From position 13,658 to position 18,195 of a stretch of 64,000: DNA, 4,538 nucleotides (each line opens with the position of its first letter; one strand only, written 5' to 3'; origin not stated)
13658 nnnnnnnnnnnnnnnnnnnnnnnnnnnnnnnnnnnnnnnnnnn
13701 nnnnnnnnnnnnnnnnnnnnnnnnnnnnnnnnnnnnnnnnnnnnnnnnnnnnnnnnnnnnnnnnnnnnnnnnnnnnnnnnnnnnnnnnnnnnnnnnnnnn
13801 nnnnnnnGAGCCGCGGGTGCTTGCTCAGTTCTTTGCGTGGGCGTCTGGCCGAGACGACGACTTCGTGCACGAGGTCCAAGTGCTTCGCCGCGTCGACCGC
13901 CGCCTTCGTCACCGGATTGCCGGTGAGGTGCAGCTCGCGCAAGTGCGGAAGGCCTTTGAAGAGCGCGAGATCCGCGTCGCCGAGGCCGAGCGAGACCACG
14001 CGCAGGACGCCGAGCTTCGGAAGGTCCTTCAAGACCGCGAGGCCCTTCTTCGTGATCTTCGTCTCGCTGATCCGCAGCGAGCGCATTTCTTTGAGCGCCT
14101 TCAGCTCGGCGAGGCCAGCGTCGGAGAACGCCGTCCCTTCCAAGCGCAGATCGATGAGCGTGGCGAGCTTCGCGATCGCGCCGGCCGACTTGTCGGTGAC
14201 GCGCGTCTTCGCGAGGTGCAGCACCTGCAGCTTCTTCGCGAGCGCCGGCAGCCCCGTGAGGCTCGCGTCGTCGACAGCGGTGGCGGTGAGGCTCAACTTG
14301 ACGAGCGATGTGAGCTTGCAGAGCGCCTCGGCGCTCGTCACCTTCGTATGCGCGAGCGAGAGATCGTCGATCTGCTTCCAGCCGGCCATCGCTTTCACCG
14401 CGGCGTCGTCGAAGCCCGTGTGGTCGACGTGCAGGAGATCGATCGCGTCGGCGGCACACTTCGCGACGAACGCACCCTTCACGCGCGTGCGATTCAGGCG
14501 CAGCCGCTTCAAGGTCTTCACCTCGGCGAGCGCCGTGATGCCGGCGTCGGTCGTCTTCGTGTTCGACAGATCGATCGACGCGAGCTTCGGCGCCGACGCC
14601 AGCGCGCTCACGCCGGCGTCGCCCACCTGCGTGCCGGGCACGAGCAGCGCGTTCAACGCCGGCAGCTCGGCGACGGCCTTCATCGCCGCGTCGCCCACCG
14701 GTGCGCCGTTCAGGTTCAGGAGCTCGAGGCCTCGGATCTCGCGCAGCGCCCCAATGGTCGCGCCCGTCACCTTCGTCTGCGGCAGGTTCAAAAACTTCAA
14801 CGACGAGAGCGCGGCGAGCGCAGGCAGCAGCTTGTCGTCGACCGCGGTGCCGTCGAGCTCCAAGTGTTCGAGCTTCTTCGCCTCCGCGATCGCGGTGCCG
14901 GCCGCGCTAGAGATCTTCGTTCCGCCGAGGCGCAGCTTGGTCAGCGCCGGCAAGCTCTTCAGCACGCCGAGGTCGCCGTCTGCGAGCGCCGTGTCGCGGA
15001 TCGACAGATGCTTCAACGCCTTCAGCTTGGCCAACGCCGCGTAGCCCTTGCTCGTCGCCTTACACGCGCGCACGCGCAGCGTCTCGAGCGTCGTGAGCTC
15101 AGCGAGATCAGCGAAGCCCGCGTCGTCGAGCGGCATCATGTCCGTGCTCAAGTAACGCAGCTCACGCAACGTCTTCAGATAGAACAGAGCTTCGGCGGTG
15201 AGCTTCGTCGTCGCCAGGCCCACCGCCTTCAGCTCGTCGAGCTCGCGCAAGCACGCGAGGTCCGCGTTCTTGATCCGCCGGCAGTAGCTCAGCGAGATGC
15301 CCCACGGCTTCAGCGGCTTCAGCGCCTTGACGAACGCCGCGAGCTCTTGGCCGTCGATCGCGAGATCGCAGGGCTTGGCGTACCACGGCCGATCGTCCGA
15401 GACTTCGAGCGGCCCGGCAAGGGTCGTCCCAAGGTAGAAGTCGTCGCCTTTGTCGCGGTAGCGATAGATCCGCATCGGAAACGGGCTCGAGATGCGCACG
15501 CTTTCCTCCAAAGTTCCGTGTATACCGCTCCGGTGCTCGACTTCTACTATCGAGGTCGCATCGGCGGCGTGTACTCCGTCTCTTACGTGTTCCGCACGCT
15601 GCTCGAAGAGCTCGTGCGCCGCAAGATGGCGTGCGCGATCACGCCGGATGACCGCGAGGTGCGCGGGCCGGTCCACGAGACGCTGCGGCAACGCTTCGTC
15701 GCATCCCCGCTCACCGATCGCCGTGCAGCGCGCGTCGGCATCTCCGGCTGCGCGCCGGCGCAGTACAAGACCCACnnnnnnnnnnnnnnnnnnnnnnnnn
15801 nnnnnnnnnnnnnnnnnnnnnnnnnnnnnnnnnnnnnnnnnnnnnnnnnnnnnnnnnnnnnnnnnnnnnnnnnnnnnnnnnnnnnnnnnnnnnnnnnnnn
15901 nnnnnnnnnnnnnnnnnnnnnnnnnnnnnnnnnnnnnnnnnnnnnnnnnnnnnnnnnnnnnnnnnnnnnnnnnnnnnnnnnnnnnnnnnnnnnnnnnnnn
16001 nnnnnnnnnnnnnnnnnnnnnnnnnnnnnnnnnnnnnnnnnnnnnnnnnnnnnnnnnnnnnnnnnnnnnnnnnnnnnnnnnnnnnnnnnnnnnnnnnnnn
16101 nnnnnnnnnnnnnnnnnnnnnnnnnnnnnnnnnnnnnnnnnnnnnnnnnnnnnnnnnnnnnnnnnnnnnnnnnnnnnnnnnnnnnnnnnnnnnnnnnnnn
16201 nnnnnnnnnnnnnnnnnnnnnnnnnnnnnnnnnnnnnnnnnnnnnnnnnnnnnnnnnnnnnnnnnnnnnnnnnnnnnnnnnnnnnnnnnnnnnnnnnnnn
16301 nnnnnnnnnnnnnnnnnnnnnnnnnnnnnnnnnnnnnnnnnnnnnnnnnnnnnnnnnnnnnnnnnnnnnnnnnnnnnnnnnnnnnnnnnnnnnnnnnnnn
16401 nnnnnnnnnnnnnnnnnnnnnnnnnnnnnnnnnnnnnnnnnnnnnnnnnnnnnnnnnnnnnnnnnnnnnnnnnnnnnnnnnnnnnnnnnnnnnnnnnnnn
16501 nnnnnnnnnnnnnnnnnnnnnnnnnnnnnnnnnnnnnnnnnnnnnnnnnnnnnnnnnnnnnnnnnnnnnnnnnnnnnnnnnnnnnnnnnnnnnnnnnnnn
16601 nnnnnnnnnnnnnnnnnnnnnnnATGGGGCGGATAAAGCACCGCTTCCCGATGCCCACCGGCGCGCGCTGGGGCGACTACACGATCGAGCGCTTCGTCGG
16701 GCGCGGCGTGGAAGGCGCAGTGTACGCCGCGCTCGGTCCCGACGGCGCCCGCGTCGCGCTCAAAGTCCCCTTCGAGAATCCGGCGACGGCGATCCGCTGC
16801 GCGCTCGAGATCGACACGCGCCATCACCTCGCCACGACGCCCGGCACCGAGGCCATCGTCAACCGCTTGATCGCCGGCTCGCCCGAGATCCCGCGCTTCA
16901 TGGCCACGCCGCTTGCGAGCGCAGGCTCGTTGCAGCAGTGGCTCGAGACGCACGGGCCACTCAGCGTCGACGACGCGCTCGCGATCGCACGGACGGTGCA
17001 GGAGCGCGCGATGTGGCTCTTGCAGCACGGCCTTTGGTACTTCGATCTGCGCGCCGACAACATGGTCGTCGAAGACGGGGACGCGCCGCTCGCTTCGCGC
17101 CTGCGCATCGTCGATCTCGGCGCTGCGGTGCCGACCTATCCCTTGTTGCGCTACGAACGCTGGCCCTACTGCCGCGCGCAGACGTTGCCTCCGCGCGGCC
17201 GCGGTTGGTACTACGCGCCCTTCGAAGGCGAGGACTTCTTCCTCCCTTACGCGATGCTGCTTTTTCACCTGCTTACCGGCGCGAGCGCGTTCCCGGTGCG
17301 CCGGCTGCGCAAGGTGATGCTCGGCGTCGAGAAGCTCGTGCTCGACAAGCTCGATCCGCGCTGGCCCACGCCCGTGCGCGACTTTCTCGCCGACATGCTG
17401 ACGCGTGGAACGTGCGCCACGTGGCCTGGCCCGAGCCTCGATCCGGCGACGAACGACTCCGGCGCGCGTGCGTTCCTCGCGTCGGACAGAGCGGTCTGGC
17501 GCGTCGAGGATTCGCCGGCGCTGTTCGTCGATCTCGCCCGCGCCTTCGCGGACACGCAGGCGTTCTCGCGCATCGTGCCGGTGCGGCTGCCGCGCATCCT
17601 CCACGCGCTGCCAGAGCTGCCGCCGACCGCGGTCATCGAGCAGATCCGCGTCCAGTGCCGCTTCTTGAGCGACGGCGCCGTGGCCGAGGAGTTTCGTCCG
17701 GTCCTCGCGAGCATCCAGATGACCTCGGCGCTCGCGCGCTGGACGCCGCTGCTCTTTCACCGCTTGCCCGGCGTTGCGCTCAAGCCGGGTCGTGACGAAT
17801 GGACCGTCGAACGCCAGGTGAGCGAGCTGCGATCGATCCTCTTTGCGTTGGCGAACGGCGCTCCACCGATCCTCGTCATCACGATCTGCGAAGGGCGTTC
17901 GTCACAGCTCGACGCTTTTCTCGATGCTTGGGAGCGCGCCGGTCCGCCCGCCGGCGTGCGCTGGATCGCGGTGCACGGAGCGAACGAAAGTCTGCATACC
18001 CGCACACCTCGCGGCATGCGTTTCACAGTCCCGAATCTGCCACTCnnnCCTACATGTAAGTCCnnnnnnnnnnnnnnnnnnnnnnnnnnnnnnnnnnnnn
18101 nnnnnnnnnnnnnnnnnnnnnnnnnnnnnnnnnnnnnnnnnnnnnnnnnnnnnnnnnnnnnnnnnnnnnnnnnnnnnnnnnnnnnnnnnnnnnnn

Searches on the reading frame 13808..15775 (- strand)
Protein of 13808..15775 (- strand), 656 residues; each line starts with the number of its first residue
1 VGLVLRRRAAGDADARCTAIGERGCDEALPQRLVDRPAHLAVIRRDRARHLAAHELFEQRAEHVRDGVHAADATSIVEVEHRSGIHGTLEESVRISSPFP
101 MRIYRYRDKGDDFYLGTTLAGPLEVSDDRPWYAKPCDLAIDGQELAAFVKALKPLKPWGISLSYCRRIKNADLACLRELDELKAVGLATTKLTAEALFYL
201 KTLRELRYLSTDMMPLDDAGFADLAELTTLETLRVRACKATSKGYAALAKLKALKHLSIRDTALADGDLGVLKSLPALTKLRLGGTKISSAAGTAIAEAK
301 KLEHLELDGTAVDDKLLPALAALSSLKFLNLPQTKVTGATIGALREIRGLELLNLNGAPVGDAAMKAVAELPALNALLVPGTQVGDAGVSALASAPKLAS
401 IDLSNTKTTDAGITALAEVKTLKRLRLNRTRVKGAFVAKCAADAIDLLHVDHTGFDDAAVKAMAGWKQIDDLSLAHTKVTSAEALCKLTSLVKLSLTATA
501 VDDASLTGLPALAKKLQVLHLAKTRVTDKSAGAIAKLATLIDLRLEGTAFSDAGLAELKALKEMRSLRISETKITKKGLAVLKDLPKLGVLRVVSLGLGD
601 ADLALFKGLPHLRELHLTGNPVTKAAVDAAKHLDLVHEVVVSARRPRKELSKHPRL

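Call 42: search_protein_families(library=pfam, proteins=[window:13808-15775:-], max_evalue=0.001)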
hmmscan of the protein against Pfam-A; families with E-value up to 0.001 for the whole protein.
window:13808-15775:- (656 aa): 6 families
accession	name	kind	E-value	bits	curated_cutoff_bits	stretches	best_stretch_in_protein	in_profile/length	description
PF13855.12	LRR_8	-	5e-23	81.1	27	0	254-310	3-59/61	Leucine rich repeat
PF23598.1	LRR_14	-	3.1e-20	72.7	40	3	479-602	37-152/353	Leucine-rich repeat region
PF12799.13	LRR_4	-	6.4e-18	64.8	27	0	253-290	2-38/44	Leucine Rich repeats (2 copies)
PF13516.12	LRR_6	-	6e-12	45.1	23.4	0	610-624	3-17/24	Leucine Rich repeat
PF24758.1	LRR_At5g56370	-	1.2e-09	38.6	27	1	199-285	9-95/227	FBD-associated F-box protein At5g56370, LRR repeats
PF25019.1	LRR_R13L1-DRL21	-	9.3e-05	22.8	27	0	275-331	71-124/127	R13L1/DRL21 LRRs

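Call 81: search_protein_families(library=padloc, proteins=[window:13808-15775:-], max_evalue=0.001)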
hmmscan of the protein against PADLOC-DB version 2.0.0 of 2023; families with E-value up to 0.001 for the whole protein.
window:13808-15775:- (656 aa): 0 families

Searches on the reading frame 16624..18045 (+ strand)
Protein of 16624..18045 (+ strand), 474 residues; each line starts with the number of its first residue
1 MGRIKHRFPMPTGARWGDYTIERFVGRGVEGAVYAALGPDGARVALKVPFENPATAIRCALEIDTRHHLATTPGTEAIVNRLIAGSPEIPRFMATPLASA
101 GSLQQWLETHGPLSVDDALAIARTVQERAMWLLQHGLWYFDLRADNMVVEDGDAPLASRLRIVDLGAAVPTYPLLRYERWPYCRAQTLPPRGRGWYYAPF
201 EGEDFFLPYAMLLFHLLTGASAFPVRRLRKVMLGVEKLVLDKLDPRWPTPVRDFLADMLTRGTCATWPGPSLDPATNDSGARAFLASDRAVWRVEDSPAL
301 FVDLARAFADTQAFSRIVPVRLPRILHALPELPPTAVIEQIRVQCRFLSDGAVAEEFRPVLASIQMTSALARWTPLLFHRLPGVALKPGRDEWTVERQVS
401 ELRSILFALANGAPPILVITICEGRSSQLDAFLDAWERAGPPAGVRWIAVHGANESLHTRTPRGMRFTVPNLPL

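Call 42: search_protein_families(library=pfam, proteins=[window:16624-18045:+], max_evalue=0.001)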
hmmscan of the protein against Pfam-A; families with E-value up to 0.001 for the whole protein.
window:16624-18045:+ (474 aa): 1 family
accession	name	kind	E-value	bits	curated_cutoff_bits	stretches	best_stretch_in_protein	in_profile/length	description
PF00069.31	Pkinase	-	2.2e-07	31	31.7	1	19-168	1-145/263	Protein kinase domain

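Call 81: search_protein_families(library=padloc, proteins=[window:16624-18045:+], max_evalue=0.001)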
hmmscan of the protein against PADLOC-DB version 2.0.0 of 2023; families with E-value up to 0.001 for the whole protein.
window:16624-18045:+ (474 aa): 6 families
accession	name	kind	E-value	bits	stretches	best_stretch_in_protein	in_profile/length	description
PDLC04041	PD-T4-6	-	1.2e-09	35.9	1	10-168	21-178/443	-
PDLC04042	PD-T4-6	-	4.1e-09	34.5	1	17-168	9-156/292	-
PDLC04138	mad6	-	7.5e-09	33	1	17-168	51-200/659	mads_6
PDLC04053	PD-T4-6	-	1.5e-08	32.5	1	14-168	6-158/311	-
PDLC04047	PD-T4-6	-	7.3e-07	26.6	1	15-169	8-159/327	-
PDLC04048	PD-T4-6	-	0.00034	18.1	1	18-169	11-159/354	-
